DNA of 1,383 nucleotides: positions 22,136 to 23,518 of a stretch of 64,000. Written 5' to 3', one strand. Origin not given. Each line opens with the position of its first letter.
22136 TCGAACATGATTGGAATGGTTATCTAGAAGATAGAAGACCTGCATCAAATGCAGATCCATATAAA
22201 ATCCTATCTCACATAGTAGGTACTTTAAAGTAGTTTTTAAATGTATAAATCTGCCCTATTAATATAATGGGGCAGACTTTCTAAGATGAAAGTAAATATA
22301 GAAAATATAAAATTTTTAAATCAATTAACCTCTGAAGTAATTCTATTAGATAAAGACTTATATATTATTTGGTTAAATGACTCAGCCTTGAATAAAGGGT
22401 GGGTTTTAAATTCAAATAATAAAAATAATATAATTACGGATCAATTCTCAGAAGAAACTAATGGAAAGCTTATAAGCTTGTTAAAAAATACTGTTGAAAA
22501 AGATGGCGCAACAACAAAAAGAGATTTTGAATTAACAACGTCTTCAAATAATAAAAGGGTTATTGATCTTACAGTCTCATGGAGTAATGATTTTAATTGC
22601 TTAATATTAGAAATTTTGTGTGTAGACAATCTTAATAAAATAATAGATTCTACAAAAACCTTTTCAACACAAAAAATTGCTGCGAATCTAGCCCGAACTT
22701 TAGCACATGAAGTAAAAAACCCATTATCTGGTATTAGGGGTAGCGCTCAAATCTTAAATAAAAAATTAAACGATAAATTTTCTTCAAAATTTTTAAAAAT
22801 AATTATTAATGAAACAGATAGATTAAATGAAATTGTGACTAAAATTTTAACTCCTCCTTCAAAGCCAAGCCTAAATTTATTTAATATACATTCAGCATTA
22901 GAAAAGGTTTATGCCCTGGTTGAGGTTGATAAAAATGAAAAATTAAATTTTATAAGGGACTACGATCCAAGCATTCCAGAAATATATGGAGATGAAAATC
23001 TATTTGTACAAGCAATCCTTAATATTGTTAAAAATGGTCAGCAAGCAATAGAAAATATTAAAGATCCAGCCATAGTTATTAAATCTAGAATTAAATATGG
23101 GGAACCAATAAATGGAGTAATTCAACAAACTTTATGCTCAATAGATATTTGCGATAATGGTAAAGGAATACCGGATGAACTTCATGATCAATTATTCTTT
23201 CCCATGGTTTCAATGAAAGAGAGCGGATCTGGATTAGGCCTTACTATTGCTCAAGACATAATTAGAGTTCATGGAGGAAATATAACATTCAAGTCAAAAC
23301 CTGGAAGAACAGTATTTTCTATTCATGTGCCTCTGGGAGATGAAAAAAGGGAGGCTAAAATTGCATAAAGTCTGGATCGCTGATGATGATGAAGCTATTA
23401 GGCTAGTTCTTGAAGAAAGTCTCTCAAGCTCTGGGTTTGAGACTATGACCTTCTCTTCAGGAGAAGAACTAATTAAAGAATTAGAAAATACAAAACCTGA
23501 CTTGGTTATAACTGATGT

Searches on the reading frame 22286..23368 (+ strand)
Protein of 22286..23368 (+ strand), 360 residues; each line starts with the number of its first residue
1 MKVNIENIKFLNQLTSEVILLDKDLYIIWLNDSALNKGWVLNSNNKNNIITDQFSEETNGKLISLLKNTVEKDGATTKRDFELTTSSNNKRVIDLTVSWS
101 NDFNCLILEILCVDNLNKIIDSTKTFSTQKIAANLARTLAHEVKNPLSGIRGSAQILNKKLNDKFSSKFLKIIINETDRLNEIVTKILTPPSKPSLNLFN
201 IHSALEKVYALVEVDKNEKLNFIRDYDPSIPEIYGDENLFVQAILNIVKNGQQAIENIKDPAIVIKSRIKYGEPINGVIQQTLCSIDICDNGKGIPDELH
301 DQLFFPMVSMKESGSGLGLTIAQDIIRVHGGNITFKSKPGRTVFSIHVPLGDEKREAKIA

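Call 50: find_encoding_contigs(protein=window:22286-23368:+, flank=3000, max_places=10)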
Protein window:22286-23368:+ (360 aa): 5 contigs read that carry it; 5 places shown.
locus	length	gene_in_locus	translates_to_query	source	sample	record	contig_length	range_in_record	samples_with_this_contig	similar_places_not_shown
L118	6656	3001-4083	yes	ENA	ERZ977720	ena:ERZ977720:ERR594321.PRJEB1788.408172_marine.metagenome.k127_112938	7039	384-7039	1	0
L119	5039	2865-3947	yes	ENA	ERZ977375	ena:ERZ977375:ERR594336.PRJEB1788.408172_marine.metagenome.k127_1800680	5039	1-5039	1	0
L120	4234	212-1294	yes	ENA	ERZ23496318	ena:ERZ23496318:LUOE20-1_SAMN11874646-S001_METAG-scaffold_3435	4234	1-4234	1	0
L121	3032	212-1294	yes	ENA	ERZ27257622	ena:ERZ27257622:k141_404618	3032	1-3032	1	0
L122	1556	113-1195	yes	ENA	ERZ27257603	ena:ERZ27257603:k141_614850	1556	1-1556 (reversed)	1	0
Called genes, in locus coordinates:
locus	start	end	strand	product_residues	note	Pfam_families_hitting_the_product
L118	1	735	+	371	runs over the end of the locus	?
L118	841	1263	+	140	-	PF06853:DUF1249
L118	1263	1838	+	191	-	PF05728:UPF0227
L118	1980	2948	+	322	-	PF03951:Gln-synt_N, PF00120:Gln-synt_C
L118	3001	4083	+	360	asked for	PF00512:HisKA, PF02518:HATPase_c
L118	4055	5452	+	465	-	PF00072:Response_reg, PF00158:Sigma54_activat, PF14532:Sigma54_activ_2, PF07728:AAA_5 (weak), PF25601:AAA_lid_14, PF02954:HTH_8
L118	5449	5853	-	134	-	PF00581:Rhodanese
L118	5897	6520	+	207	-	PF00300:His_Phos_1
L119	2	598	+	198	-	?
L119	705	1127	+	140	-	PF06853:DUF1249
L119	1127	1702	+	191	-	PF05728:UPF0227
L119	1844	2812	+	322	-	PF03951:Gln-synt_N, PF00120:Gln-synt_C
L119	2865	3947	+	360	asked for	PF00512:HisKA, PF02518:HATPase_c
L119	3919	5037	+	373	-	?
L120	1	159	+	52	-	?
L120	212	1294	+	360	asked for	PF00512:HisKA, PF02518:HATPase_c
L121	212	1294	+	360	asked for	PF00512:HisKA, PF02518:HATPase_c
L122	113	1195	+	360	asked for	PF00512:HisKA, PF02518:HATPase_c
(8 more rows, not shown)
